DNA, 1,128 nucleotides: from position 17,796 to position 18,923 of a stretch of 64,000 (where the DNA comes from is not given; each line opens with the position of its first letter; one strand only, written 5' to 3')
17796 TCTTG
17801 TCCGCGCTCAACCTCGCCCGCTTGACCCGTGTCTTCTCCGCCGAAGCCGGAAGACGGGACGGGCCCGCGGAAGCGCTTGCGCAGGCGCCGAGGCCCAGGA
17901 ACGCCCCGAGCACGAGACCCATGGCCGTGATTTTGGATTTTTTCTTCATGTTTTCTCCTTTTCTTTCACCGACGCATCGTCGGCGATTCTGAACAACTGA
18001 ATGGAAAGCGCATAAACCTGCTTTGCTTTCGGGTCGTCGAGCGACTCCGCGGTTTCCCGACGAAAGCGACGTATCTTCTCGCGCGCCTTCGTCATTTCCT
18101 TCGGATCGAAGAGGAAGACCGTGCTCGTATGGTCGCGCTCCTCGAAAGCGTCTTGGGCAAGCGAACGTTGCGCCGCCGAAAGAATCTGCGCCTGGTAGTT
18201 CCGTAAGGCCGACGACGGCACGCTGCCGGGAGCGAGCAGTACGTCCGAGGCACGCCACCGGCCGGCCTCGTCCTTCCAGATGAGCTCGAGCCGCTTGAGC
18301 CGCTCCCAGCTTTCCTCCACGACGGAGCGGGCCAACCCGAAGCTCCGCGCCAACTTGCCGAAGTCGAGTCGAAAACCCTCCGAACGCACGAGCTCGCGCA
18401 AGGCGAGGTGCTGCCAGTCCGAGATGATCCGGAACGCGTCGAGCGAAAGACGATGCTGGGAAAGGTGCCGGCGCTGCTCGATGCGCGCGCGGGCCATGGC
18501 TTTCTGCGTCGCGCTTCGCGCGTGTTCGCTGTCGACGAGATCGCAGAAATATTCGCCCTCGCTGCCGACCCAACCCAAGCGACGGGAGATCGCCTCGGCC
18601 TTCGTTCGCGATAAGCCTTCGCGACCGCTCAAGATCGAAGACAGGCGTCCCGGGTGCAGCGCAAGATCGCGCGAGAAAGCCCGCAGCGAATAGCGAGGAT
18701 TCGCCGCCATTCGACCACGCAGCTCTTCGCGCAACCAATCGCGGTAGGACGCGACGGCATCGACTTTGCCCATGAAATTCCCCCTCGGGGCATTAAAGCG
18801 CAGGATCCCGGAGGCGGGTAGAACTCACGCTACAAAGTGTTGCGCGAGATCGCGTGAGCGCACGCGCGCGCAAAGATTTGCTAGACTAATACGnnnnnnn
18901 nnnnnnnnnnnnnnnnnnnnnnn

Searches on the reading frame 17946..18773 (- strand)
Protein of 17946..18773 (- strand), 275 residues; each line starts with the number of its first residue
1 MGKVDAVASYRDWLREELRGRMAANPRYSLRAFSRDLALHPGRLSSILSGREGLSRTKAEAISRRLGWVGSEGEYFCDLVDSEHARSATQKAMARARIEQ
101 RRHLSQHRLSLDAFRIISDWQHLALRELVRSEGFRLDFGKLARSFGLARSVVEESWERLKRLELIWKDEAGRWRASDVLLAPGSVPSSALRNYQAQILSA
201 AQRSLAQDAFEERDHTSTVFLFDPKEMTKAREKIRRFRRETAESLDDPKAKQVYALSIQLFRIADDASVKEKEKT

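Call 3: search_protein_families(library=pfam, proteins=[window:17946-18773:-], max_evalue=0.01)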
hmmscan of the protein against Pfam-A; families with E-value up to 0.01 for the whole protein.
window:17946-18773:- (275 aa): 1 family
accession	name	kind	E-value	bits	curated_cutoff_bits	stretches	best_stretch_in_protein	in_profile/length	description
PF14394.12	DUF4423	-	4.3e-34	118.2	30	1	102-262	3-164/165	Domain of unknown function (DUF4423)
